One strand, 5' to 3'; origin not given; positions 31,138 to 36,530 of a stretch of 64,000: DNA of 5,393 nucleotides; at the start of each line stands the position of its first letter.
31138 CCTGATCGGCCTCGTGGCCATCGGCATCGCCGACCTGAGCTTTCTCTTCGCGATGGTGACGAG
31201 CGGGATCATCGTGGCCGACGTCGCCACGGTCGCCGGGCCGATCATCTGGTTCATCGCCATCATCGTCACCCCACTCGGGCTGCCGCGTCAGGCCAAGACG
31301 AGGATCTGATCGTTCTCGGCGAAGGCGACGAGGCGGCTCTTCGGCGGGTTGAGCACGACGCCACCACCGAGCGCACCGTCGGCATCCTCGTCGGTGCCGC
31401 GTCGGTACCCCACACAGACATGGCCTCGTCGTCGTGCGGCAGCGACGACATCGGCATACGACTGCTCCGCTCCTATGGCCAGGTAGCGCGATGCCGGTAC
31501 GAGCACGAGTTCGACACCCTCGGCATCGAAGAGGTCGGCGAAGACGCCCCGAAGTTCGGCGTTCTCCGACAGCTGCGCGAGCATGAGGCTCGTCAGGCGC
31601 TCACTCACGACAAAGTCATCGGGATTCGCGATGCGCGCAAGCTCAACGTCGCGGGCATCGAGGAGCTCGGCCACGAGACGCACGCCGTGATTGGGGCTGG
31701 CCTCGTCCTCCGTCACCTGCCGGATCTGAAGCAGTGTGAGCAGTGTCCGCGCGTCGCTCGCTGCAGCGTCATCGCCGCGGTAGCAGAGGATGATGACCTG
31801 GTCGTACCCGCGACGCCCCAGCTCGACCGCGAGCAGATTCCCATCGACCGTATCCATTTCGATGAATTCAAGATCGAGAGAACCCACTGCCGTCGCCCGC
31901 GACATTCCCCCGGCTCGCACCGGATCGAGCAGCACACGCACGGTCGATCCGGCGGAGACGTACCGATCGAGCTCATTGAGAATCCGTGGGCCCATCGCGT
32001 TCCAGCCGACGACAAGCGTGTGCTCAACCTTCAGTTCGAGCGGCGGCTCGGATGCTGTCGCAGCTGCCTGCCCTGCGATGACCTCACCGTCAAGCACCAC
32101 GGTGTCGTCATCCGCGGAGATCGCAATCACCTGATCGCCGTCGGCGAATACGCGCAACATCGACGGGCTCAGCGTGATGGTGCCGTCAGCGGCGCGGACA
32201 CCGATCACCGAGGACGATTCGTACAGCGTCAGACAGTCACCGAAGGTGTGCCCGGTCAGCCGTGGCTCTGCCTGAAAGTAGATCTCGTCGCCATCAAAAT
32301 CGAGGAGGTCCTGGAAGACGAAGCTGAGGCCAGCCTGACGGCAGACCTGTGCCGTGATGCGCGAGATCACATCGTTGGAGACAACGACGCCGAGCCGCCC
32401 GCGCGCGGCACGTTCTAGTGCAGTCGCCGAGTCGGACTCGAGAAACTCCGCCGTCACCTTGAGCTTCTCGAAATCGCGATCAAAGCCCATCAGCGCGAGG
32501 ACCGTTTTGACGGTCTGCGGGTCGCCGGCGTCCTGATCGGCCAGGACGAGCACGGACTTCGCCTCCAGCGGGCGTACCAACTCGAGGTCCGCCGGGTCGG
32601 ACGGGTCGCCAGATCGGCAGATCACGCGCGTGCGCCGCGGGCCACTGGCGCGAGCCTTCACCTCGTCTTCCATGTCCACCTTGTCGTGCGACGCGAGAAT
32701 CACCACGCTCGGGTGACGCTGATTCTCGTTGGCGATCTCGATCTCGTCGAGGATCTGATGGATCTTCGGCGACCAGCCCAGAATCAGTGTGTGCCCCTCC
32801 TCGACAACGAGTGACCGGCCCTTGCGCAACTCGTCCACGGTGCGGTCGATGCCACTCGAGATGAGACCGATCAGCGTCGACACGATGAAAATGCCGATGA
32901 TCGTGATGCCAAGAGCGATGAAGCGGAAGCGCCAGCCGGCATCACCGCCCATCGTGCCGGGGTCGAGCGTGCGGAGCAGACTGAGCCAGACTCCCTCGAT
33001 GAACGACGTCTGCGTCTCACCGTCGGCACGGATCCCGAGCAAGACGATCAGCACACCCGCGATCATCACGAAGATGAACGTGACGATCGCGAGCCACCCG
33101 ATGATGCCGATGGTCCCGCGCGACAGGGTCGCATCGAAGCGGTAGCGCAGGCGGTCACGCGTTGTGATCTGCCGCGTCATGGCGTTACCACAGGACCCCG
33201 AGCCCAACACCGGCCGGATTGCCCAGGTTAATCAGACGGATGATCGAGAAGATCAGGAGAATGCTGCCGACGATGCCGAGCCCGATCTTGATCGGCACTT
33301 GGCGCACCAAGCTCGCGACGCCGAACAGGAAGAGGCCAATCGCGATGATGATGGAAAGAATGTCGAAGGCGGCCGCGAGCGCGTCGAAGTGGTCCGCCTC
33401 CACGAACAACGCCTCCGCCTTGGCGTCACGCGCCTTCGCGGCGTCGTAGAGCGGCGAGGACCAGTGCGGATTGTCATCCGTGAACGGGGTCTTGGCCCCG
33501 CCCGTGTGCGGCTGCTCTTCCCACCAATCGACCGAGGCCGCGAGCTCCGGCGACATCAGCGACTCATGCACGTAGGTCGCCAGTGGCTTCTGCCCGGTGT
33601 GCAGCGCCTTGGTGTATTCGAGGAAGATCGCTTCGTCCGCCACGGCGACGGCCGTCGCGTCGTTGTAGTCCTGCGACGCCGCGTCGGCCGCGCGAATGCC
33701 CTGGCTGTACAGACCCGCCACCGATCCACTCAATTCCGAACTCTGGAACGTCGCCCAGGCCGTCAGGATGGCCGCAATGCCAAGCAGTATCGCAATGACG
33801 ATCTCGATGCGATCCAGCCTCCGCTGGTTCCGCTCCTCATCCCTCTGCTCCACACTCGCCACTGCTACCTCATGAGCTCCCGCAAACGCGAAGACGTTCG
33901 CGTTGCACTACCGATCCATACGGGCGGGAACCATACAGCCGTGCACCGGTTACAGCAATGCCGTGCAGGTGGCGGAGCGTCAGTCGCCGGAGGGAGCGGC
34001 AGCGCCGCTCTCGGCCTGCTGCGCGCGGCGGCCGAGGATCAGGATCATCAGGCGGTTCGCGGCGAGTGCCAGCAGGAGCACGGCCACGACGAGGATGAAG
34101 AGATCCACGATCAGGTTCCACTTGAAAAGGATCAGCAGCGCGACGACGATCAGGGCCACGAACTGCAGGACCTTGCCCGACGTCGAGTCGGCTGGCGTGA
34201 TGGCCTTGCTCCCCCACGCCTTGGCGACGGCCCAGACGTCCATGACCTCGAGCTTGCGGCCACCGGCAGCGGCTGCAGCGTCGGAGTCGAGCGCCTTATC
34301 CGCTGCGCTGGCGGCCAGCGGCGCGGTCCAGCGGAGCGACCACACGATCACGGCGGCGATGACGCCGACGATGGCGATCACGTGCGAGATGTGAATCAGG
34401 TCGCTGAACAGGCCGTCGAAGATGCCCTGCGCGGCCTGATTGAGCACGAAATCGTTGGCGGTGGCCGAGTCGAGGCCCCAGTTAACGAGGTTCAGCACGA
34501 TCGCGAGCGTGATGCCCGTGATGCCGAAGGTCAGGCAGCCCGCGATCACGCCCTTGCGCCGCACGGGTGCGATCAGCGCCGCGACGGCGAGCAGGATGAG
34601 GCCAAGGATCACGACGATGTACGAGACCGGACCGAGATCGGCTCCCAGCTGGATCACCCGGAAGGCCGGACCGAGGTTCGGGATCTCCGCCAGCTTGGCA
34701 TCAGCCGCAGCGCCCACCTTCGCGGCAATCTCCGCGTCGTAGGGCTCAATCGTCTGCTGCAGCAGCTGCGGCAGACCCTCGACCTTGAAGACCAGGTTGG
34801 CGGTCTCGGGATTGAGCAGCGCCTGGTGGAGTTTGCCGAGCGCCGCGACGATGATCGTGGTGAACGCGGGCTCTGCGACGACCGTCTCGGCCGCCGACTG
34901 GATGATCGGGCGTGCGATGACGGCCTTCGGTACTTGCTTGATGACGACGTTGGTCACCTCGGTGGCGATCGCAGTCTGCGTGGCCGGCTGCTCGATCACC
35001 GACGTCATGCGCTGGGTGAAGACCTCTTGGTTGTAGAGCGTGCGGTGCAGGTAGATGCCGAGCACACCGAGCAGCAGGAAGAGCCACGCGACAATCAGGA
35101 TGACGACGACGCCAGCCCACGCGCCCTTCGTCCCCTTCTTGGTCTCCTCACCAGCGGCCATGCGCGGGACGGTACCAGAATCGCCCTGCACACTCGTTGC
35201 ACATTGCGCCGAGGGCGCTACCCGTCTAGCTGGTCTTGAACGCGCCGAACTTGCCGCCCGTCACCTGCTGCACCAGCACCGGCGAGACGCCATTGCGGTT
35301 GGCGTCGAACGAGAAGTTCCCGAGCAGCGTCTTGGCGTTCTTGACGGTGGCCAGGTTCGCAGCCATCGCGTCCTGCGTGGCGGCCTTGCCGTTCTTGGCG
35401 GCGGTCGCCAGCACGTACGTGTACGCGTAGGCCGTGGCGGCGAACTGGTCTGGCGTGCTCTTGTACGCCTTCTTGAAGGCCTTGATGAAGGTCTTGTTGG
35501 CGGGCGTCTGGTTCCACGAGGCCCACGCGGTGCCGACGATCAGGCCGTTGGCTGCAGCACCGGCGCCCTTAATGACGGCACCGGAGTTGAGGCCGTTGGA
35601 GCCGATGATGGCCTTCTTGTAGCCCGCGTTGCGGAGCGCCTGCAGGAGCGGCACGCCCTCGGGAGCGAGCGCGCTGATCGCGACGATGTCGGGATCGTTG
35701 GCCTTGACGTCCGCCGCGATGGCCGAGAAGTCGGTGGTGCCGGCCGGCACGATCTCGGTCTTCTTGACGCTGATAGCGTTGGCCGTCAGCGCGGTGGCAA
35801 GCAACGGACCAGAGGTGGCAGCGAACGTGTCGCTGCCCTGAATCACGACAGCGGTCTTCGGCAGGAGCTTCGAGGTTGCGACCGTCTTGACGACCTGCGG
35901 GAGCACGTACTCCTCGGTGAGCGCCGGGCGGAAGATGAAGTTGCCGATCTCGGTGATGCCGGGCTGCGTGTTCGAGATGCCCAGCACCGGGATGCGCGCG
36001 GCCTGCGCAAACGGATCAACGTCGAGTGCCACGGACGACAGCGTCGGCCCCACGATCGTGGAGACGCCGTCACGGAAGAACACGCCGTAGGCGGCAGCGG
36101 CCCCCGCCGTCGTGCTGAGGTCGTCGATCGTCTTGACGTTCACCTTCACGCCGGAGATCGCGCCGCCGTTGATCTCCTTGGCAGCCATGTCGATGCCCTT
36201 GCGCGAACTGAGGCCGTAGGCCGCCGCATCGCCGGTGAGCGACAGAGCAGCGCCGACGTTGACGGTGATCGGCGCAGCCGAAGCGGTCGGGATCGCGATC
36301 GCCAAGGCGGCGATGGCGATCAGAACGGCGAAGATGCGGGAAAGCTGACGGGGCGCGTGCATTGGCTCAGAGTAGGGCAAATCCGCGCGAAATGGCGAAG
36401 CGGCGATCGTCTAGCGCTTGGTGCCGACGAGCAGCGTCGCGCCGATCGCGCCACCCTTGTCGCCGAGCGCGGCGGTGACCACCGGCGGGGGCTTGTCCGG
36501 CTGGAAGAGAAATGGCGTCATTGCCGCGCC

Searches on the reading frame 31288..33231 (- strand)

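Call 15: search_protein_families(library=pfam, proteins=[window:31288-33231:-], max_evalue=0.001)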
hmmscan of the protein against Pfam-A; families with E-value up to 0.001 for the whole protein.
window:31288-33231:- (647 aa): 2 families
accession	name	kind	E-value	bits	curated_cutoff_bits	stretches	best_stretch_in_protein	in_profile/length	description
PF06241.17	Castor_Poll_mid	-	2.9e-26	91.9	26.7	1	287-379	2-95/104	Castor and Pollux, part of voltage-gated ion channel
PF22614.2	Slo-like_RCK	-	3.8e-05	23.7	24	0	154-238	12-94/119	Calcium-activated potassium channel slowpoke-like RCK domain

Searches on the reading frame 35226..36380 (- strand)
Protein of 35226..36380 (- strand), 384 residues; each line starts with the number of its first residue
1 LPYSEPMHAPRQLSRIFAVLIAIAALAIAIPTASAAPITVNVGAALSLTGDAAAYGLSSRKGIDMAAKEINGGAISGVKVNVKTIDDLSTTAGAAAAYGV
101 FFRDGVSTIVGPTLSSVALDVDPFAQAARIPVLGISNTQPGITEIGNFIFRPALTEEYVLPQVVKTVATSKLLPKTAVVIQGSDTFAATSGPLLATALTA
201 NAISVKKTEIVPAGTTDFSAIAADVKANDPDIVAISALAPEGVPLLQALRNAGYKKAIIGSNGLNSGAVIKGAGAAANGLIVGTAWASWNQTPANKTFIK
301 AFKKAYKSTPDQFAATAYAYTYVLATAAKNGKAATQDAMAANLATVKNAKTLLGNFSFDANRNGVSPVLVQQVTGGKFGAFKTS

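Call 15: search_protein_families(library=pfam, proteins=[window:35226-36380:-], max_evalue=0.001)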
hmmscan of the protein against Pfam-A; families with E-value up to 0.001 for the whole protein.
window:35226-36380:- (384 aa): 3 families
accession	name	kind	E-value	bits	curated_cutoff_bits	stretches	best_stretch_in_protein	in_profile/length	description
PF13458.12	Peripla_BP_6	-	4.4e-50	171.7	31.7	1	39-377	1-343/343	Periplasmic binding protein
PF13433.12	Peripla_BP_5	-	3.8e-16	59.6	27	1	41-370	2-333/363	Periplasmic binding protein domain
PF01094.35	ANF_receptor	-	9.7e-13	48.3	25.4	1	63-367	6-343/353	Receptor family ligand binding region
